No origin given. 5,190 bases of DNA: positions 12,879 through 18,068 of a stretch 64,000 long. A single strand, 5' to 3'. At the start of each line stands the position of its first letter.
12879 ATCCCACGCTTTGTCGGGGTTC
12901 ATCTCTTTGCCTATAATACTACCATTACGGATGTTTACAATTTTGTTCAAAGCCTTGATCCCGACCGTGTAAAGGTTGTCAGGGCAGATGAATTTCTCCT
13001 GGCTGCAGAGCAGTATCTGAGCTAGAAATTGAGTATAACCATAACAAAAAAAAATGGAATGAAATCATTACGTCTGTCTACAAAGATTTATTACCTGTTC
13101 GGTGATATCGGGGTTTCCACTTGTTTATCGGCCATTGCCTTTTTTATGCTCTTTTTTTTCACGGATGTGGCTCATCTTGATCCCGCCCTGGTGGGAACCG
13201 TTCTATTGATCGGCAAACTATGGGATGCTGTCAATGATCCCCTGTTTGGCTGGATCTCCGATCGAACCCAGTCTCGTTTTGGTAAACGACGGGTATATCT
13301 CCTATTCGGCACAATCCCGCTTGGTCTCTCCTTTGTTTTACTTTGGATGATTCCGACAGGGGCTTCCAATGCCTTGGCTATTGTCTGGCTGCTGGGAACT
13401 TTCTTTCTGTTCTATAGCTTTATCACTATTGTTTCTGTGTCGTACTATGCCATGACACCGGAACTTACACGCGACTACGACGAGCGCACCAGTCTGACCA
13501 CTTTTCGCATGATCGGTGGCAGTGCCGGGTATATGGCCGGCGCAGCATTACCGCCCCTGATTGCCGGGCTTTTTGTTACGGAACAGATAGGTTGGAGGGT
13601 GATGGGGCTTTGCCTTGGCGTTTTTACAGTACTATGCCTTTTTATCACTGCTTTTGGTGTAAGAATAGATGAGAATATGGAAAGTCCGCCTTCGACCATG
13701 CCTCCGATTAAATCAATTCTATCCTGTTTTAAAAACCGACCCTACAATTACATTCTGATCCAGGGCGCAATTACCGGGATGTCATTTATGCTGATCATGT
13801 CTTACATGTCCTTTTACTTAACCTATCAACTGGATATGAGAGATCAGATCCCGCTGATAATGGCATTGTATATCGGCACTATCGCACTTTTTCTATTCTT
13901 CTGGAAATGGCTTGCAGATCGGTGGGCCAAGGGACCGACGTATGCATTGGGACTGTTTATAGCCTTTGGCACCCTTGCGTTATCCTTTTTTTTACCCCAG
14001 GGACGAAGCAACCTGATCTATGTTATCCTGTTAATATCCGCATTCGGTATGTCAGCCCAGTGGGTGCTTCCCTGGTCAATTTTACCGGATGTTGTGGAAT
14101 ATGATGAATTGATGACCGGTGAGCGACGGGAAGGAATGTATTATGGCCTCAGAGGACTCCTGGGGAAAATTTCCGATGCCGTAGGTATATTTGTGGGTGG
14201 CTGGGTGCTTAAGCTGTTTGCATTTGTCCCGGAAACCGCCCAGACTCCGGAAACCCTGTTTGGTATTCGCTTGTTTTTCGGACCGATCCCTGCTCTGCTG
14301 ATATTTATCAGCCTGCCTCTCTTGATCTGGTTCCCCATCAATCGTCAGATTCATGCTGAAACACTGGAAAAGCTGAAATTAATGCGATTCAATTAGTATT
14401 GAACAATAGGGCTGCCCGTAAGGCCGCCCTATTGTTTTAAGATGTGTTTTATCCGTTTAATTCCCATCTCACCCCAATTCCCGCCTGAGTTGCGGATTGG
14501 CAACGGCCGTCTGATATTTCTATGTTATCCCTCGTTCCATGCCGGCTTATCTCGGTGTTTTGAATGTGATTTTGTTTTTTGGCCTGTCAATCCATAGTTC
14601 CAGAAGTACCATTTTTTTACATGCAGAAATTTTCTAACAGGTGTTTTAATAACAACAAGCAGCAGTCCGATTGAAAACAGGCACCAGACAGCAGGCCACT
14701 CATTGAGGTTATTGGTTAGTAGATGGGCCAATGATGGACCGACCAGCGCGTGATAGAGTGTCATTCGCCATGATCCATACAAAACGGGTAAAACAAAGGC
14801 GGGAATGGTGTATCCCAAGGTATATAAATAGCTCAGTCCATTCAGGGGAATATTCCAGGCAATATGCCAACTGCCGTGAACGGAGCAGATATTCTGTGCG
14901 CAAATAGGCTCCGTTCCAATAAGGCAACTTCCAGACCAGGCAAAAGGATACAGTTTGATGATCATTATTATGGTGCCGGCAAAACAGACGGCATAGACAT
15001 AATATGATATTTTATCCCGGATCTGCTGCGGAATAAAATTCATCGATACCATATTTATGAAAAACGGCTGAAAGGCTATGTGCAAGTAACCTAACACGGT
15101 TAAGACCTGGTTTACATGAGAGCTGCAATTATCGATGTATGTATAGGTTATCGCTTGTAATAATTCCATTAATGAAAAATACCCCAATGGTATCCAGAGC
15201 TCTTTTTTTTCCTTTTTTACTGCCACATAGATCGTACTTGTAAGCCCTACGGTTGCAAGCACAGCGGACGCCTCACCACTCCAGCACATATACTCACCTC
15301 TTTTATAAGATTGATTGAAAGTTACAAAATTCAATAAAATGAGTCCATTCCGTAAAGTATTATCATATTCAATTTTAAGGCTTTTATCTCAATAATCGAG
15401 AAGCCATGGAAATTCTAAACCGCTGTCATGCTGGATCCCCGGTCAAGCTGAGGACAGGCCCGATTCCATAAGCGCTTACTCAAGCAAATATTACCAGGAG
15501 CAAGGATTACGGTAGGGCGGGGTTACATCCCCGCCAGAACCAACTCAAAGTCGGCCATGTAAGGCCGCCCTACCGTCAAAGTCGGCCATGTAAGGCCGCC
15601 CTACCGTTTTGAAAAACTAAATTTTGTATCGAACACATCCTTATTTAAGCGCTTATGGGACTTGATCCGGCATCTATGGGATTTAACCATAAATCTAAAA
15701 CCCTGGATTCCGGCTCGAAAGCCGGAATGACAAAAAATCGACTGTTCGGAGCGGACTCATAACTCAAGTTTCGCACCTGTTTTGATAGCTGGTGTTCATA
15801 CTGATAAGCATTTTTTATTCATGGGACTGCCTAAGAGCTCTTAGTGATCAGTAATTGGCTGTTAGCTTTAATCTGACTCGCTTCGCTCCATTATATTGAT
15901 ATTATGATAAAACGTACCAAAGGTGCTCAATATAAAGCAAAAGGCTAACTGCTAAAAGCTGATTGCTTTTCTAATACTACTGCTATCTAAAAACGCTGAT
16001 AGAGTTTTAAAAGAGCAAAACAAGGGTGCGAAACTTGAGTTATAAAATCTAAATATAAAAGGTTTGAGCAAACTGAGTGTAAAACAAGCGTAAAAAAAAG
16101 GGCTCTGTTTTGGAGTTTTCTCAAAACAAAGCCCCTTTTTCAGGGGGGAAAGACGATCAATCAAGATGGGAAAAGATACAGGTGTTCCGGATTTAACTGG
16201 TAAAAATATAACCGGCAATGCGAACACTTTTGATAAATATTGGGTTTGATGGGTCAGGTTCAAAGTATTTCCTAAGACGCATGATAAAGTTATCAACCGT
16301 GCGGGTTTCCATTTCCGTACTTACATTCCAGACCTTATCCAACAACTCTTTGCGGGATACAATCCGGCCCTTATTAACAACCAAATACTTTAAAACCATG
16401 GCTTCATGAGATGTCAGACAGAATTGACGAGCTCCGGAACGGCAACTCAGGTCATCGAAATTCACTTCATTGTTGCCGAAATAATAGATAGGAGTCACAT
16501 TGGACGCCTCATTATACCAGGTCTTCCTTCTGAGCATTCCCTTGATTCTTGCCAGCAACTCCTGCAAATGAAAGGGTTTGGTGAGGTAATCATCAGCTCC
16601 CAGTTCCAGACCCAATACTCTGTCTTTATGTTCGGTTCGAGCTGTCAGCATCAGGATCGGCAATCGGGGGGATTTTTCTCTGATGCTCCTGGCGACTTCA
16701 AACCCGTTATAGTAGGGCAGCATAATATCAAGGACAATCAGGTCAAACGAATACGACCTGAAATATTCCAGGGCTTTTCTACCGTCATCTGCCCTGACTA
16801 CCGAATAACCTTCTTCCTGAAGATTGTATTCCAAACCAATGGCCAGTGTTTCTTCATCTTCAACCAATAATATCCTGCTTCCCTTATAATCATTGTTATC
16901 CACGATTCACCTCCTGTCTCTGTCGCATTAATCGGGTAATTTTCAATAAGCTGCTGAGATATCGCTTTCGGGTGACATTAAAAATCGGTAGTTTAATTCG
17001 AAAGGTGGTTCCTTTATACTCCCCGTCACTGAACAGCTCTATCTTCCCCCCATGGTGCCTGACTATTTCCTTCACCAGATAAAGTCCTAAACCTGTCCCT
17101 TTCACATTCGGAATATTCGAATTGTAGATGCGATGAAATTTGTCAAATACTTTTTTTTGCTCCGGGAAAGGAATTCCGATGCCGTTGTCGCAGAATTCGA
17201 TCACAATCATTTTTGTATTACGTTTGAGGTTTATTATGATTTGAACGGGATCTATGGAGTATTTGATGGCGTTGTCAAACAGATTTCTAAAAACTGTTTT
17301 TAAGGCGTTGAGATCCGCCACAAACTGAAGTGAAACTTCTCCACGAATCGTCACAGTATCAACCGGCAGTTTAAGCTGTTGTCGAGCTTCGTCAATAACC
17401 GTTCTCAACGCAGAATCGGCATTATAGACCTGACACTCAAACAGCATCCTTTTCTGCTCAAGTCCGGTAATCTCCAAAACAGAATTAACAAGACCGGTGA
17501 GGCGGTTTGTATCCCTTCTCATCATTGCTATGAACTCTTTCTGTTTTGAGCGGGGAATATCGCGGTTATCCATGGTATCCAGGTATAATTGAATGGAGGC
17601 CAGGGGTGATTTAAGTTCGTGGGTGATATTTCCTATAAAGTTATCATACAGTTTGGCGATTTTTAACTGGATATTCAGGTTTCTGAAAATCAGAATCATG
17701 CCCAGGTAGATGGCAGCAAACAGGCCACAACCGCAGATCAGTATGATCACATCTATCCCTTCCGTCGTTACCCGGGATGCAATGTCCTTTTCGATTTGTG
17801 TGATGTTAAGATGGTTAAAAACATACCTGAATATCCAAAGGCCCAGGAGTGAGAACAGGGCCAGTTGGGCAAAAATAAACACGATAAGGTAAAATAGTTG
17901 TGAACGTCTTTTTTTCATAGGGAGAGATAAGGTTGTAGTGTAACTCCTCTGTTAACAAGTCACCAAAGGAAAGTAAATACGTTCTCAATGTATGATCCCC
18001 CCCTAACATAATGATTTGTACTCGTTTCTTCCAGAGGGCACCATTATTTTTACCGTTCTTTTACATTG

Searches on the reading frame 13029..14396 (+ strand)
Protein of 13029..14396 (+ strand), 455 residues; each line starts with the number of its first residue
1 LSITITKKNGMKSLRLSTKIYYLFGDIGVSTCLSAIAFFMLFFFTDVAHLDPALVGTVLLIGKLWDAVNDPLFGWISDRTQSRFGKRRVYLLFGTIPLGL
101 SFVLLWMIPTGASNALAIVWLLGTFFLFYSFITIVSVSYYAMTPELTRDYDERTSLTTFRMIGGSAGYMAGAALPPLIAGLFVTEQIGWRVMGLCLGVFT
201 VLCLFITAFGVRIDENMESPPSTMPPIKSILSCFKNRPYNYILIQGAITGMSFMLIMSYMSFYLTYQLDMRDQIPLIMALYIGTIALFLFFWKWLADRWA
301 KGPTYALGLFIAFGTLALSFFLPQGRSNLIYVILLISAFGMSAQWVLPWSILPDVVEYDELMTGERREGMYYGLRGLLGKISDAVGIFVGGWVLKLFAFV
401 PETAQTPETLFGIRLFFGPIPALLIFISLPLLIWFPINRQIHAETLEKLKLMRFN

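Call 11: search_protein_families(library=pfam, proteins=[window:13029-14396:+], max_evalue=0.00001)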
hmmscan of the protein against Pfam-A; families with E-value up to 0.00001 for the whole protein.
window:13029-14396:+ (455 aa): 3 families
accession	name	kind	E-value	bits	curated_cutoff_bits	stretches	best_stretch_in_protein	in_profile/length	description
PF13347.12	MFS_2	-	2.8e-89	300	27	1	22-439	2-427/427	MFS/sugar transport protein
PF07690.21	MFS_1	-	7.9e-23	81.4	33.4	1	30-386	4-346/347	Major Facilitator Superfamily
PF12832.13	MFS_1_like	-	2.1e-07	30.8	25.2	1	32-395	14-363/373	MFS_1 like family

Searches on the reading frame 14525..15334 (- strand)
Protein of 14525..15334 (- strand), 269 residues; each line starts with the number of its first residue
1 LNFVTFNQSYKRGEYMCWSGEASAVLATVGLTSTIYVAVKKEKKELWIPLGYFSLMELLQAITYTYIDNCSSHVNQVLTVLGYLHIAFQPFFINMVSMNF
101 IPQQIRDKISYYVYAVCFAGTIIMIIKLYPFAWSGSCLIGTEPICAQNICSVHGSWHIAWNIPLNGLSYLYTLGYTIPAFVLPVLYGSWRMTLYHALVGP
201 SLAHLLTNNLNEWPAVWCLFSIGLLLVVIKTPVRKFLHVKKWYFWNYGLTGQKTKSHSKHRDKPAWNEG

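Call 11: search_protein_families(library=pfam, proteins=[window:14525-15334:-], max_evalue=0.00001)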
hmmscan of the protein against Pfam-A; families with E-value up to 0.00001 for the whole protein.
window:14525-15334:- (269 aa): 1 family
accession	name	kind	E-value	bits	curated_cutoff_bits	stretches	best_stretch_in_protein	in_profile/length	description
PF19069.5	DUF5765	-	4.4e-37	126.6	25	1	45-135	1-91/91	Family of unknown function (DUF5765)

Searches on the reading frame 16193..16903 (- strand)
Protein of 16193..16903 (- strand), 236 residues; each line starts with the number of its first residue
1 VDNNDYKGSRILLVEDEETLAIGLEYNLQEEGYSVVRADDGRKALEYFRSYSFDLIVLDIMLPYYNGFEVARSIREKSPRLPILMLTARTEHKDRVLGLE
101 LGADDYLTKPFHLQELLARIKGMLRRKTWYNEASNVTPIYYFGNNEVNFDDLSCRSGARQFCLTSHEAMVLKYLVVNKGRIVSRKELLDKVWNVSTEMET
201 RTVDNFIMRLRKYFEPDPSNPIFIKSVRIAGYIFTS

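Call 12: search_protein_families(library=pfam, proteins=[window:16193-16903:-], max_evalue=0.00001)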
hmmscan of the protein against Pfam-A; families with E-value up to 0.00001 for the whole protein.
window:16193-16903:- (236 aa): 2 families
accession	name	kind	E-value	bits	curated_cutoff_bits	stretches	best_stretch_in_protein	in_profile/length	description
PF00072.30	Response_reg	-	1.1e-30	106.5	30.2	1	11-121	1-111/111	Response regulator receiver domain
PF00486.34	Trans_reg_C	-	2.6e-19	69.5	26.2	1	162-234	5-77/77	Transcriptional regulatory protein, C terminal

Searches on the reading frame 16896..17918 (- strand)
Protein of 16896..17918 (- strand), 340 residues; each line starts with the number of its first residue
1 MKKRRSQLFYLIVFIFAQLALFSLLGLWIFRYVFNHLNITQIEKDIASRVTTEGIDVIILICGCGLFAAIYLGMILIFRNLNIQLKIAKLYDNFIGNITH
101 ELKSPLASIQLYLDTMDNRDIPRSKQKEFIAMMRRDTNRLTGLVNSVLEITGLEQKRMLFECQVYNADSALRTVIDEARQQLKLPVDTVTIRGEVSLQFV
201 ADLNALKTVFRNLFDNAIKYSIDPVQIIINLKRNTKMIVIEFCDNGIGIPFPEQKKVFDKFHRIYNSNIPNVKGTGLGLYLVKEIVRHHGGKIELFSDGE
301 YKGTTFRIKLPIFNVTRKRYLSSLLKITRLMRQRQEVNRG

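Call 12: search_protein_families(library=pfam, proteins=[window:16896-17918:-], max_evalue=0.00001)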
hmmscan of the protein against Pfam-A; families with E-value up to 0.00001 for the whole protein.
window:16896-17918:- (340 aa): 2 families
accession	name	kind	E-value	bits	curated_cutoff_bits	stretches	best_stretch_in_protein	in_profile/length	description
PF02518.31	HATPase_c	-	9.5e-25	87.6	26.4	1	202-312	2-109/111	Histidine kinase-, DNA gyrase B-, and HSP90-like ATPase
PF00512.31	HisKA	-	1.7e-12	47.6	26.9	1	93-153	4-63/66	His Kinase A (phospho-acceptor) domain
